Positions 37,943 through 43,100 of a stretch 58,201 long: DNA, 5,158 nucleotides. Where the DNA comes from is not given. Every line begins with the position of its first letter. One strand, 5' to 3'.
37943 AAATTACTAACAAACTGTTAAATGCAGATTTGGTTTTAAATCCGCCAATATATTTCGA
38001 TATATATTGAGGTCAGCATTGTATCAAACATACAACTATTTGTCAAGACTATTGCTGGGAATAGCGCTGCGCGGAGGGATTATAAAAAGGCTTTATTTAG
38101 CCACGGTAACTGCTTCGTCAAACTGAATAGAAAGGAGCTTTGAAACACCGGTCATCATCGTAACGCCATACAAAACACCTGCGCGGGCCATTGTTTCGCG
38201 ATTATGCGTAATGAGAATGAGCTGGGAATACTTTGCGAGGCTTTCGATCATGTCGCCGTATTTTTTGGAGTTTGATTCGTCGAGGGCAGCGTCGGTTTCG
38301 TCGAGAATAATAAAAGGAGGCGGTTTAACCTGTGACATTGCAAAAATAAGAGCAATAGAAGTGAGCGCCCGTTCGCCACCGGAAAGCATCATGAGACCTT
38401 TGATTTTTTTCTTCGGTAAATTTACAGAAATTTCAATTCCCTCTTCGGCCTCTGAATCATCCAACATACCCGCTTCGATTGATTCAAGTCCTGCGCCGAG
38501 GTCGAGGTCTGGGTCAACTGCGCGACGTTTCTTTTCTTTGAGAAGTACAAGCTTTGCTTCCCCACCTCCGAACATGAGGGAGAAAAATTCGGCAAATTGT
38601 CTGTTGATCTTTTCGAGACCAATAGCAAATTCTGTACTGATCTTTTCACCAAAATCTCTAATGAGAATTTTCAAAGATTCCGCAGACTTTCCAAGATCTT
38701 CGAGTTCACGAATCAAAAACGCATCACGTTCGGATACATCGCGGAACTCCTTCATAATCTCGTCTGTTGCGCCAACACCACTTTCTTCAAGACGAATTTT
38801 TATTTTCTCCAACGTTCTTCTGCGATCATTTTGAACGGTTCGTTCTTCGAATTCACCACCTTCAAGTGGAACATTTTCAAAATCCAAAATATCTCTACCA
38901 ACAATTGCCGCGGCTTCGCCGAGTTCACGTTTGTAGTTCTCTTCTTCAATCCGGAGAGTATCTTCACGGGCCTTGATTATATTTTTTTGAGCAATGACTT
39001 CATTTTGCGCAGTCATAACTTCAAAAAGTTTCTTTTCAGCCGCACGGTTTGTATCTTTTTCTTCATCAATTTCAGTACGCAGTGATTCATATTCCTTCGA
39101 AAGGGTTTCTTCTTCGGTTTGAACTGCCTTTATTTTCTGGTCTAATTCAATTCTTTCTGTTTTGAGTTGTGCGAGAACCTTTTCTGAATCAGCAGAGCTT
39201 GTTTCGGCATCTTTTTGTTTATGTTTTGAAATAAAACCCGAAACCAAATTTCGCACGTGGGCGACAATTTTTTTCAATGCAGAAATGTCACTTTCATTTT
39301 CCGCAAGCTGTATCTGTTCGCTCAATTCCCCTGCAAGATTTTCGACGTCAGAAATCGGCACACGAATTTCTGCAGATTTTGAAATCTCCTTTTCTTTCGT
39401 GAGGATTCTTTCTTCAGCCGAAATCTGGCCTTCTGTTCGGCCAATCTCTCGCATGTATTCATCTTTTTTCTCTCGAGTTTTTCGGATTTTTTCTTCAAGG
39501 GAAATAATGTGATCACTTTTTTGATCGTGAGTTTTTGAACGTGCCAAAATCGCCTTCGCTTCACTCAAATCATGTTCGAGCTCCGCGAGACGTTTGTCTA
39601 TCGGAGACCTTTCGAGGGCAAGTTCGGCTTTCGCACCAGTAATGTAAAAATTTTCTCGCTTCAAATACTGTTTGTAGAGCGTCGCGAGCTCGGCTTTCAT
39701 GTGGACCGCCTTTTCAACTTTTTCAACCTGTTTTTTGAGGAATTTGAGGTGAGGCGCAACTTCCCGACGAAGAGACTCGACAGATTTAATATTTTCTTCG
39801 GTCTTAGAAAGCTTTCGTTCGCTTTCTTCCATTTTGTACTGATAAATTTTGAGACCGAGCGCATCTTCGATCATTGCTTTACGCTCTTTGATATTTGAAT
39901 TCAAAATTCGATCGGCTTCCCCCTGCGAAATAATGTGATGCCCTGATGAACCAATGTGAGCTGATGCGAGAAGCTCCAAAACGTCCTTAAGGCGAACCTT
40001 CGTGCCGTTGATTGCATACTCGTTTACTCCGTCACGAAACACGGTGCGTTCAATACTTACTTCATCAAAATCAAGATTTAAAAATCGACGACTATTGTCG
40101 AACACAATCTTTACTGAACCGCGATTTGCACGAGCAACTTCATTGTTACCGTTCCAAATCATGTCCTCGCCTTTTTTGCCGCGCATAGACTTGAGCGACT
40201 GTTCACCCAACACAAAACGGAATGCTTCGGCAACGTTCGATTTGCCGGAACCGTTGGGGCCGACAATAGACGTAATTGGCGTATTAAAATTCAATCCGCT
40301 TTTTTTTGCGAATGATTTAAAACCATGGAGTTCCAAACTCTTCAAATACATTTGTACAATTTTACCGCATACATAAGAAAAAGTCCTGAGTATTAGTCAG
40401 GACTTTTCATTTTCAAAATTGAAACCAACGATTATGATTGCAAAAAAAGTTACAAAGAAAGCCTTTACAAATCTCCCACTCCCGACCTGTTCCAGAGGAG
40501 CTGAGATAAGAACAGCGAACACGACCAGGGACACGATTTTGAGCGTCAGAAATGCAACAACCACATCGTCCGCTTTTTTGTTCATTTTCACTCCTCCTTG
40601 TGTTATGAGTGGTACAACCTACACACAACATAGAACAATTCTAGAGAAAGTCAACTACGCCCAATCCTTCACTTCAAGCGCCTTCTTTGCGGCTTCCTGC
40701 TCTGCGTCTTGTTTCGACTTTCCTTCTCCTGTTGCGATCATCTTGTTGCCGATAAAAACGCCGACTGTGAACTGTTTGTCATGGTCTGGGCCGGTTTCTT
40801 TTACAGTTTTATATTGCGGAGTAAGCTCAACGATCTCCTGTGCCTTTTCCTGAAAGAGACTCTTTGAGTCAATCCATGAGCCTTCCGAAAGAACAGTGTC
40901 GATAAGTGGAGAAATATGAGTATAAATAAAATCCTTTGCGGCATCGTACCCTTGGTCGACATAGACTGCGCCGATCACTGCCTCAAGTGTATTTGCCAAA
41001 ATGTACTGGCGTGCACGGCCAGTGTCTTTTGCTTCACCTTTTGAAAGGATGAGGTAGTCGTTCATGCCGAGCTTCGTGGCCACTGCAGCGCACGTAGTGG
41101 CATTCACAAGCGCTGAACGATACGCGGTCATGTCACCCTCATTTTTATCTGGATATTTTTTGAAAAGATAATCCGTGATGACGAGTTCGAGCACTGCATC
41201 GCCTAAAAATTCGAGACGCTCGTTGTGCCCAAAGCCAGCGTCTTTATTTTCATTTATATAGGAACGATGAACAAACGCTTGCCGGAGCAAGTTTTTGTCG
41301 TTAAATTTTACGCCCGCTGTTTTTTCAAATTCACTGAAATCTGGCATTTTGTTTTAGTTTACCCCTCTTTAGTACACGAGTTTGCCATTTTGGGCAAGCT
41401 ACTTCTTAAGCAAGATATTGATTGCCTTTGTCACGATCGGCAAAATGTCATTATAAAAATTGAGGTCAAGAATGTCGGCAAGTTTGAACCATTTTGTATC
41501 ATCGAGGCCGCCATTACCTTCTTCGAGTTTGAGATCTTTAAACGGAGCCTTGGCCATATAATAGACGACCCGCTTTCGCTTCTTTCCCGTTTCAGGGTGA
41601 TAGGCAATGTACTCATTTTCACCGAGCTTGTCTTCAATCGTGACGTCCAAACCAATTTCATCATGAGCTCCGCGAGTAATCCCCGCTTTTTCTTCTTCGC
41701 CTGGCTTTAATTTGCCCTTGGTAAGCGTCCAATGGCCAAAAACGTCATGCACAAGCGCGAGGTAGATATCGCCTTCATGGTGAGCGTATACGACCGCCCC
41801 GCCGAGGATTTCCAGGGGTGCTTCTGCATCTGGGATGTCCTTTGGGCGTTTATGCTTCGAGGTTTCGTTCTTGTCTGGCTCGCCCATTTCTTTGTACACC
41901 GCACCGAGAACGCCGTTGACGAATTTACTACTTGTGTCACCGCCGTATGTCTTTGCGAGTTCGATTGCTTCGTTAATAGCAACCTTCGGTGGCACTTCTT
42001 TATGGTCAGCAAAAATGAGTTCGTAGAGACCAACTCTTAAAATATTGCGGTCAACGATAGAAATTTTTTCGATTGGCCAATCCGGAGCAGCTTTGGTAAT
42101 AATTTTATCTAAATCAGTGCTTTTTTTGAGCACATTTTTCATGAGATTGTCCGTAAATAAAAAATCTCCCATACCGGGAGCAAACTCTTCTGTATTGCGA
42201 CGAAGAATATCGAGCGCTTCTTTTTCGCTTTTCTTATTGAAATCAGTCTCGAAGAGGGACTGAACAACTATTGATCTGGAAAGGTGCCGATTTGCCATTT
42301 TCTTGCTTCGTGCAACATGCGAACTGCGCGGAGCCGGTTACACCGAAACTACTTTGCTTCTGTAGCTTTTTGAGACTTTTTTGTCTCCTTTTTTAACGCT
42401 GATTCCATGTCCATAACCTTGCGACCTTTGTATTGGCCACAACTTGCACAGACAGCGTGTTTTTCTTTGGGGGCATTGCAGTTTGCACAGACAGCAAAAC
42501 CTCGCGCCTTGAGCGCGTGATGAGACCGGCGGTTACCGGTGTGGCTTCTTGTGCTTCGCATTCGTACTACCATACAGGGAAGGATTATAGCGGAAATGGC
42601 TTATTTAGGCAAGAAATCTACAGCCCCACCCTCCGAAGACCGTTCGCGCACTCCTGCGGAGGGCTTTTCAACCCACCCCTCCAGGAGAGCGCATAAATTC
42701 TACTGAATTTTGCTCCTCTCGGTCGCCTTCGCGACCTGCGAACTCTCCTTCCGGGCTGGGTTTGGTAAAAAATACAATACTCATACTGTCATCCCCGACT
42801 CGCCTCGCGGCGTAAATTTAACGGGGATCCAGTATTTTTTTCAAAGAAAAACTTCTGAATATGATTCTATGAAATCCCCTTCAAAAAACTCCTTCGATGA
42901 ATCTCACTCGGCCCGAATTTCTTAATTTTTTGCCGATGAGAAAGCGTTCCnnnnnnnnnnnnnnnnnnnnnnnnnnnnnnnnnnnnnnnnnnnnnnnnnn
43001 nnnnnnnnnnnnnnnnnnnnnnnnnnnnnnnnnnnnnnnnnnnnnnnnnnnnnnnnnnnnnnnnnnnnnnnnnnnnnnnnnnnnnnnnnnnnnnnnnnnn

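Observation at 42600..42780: Copy B of the structured element between rnhB and rpmF, with an extra downstream hairpin and a repeated CCCACCC(C)TCC tract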

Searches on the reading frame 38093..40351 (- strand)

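Call 86: search_protein_families(library=pfam, proteins=[window:38093-40351:-], max_evalue=0.001)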
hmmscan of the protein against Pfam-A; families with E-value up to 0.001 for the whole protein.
window:38093-40351:- (752 aa): 5 families
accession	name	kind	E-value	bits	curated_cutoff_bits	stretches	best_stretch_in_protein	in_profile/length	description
PF02463.25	SMC_N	-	2.3e-65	220.6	40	1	2-735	1-217/220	RecF/RecN/SMC N terminal domain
PF13476.12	AAA_23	-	2.2e-10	42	27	1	5-193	1-191/201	AAA domain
PF13304.12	AAA_21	-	2.6e-08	34.7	27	1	26-58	1-38/304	AAA domain, putative AbiEii toxin, Type IV TA system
PF13175.12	AAA_15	-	1.3e-06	28.7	32.1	1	1-452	1-266/374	AAA ATPase domain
PF00005.33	ABC_tran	-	7.2e-06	27.1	25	0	26-149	13-117/137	ABC transporter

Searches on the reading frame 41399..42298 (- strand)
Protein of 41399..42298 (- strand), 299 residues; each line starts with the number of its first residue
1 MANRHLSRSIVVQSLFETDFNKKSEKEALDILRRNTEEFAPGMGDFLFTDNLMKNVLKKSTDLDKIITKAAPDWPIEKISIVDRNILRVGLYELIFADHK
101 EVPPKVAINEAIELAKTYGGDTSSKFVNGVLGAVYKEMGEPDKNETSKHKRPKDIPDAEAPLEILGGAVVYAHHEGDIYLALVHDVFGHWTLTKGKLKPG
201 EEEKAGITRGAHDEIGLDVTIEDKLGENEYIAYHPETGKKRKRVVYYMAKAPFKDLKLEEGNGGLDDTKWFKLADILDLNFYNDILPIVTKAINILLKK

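Call 72: find_encoding_contigs(protein=window:41399-42298:-, flank=10000, max_places=10)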
Protein window:41399-42298:- (299 aa): no gene with exactly this product is on record in the collection.

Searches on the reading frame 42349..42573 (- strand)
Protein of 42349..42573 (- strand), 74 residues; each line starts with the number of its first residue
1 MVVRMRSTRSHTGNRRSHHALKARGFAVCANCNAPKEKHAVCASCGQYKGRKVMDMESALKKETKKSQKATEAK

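Call 36: find_encoding_contigs(protein=window:42349-42573:-, flank=10000, max_places=10)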
Protein window:42349-42573:- (74 aa): no gene with exactly this product is on record in the collection.

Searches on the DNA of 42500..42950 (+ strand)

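Call 12: search_rna_families(source=window, start=42500, end=42950, threshold=evalue, max_evalue=10)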
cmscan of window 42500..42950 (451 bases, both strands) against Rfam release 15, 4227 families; matches with E-value up to 10: 5.
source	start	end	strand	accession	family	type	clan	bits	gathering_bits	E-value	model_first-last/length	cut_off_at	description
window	42819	42884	-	RF00268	snoZ7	Gene; snRNA; snoRNA; CD-box;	CL00057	15.3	43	6.6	1-78/78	no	Small nucleolar RNA snoZ7/snoR77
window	42510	42558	+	RF02727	sno_ZL116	Gene; snRNA; snoRNA; CD-box;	-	15.1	82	2.6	1-72/72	no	Small nucleolar RNA ZL116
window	42835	42888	-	RF03363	mir-6129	Gene; miRNA;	-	14.7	114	7.2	1-92/92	no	mir-6129 microRNA precursor family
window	42932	42950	+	RF01131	sR47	Gene; snRNA; snoRNA; CD-box;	CL00132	12.5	40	1.9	1-18/55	3'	Small nucleolar RNA sR47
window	42652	42686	-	RF02741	Rev44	Gene; antisense;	-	12.1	178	0.46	192-226/336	no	Soft rot Enterobacteriaceae Rev 44 asRNA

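Call 64: search_dna_similar(query=window:42600-42800:+, collection=plasmids, mode=distant, max_evalue=1, max_rows=10)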
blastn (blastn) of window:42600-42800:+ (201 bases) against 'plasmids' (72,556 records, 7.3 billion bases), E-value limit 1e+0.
No match.

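Call 65: search_dna_similar(query=window:42600-42800:+, collection=phages, mode=distant, max_evalue=1, max_rows=10)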
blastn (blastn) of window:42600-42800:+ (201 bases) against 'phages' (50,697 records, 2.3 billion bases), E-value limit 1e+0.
Records with a match: 3; places in all: 3; records where one place covers at least 80% of the query: 0.
Best place of each record, by identity: 95-99% 3.
By first word of the organism name: Escherichia 3.
By host as written in the record: - 2; Escherichia coli BYEC05 1.
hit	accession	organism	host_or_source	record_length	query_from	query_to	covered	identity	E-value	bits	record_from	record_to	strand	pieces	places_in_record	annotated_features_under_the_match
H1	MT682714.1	Escherichia phage vB_EcoM_Lutter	-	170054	164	187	12%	95.8%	6e-1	40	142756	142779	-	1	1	hypothetical protein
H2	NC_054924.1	Escherichia phage vB_EcoM_Lutter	-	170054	164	187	12%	95.8%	6e-1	40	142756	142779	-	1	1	hypothetical protein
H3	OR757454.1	Escherichia phage BYEP02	Escherichia coli BYEC05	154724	164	187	12%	95.8%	6e-1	40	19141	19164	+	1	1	hypothetical protein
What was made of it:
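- Tried and rejected: blastn against plasmids and phages found nothing relevant (calls 64, 65).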

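Call 69: build_rna_model(alignment_id=A6, structure=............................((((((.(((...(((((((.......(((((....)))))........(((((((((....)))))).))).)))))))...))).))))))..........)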
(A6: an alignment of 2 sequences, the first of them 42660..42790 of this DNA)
Model R1 built from alignment A6 (2 sequences, 131 columns); structure: as given.
model positions 131; base pairs 30; branch points 1; effective number of sequences 0.78; information 0.589 bits per position. Calibrated on 0.2 Mb of random sequence (short: E-values are rough).
structure used (alignment columns):
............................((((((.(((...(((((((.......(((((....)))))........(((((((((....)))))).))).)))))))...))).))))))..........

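Call 70: search_with_rna_model(model_id=R1, source=window, max_evalue=10, make_alignment=true, show_alignments=3)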
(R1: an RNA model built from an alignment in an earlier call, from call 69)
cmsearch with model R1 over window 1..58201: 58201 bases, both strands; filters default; matches with E-value up to 10: 2.
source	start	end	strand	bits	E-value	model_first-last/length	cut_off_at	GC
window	42660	42790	-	174.2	6.9e-44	1-131/131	no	0.5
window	33034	33198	-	63.9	1.4e-14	1-131/131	no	0.42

Alignment A7: 2 matches aligned to the model, 175 columns, each read 5' to 3' on its own strand. Consensus structure (alignment columns), stored with it:
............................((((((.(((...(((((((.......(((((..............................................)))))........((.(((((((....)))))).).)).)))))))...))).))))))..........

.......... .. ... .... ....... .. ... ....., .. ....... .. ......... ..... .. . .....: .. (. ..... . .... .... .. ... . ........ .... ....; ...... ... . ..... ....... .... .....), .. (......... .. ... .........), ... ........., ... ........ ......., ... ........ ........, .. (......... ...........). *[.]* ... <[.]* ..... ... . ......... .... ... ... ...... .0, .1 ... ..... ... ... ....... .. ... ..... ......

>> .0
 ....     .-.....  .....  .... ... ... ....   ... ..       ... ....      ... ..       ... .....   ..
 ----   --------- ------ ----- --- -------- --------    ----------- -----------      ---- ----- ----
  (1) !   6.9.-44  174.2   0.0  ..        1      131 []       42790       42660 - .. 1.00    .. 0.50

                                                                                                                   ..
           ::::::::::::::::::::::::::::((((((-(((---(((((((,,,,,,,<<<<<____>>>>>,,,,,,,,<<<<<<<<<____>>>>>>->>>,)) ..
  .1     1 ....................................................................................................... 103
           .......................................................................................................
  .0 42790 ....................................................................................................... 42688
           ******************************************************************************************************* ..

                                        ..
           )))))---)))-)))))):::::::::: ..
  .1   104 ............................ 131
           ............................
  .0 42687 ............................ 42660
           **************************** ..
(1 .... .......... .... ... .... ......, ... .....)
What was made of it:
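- On MITE-type small mobile repeat: 124 nt and 156 nt. Two copies, similar at 63.9 bits, E 1.4e-14 (call 70).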

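Call 71: search_with_rna_model(model_id=R1, sources=[L001, L002, L003, L004, L005, L006, L015, L016, L050, L051, L052, L053, L054, L055, L056, L057, L058, L059], max_evalue=10, show_alignments=3)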
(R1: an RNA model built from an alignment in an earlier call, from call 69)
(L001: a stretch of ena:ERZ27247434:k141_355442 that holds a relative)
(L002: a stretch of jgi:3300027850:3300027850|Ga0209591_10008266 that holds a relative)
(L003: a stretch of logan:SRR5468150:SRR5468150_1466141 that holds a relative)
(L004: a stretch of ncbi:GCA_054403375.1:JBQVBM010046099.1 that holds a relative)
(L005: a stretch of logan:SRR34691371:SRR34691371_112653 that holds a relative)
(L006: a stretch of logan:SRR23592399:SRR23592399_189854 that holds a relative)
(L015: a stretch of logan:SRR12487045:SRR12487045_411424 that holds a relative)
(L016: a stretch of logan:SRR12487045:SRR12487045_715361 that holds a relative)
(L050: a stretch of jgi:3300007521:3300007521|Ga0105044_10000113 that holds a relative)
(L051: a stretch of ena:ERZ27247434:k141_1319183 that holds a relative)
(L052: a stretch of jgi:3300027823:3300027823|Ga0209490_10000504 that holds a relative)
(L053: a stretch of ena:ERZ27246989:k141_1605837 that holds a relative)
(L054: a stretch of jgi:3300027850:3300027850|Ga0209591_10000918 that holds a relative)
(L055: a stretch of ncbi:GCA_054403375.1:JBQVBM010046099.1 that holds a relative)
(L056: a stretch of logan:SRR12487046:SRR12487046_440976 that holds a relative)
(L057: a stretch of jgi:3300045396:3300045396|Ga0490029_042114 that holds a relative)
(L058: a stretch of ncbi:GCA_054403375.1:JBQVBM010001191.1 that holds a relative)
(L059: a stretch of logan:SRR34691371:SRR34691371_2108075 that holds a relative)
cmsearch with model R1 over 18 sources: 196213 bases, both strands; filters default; matches with E-value up to 10: 2.
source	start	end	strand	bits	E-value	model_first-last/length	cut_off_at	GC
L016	1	55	+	20.9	0.013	78-131/131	5'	0.42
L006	15478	15520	-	10.8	6.4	1-131/131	no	0.44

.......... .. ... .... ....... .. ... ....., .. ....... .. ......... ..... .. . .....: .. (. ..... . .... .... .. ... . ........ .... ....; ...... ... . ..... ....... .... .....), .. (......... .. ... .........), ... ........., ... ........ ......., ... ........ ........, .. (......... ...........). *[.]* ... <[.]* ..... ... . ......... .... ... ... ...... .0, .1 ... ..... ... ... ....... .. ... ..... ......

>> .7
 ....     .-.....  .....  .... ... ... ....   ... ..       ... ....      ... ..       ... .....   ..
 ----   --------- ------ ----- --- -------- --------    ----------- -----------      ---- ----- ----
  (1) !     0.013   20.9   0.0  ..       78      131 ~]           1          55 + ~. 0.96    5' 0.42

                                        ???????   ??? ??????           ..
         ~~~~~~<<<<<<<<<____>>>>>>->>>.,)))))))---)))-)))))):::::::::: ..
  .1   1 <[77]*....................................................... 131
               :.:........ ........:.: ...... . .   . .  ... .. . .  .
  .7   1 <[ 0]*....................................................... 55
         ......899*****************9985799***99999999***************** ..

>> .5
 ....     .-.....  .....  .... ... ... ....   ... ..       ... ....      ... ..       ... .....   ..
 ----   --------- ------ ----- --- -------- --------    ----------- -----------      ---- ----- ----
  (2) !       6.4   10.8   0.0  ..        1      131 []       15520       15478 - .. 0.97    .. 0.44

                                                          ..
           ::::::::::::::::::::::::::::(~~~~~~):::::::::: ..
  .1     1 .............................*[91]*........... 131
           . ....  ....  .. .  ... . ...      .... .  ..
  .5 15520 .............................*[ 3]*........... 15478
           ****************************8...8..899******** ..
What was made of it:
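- A covariance model finds nothing in 196 kb of those loci (call 71). Only two copies are seen in about 65 kb of this genome (window plus L015; calls 70, 71).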
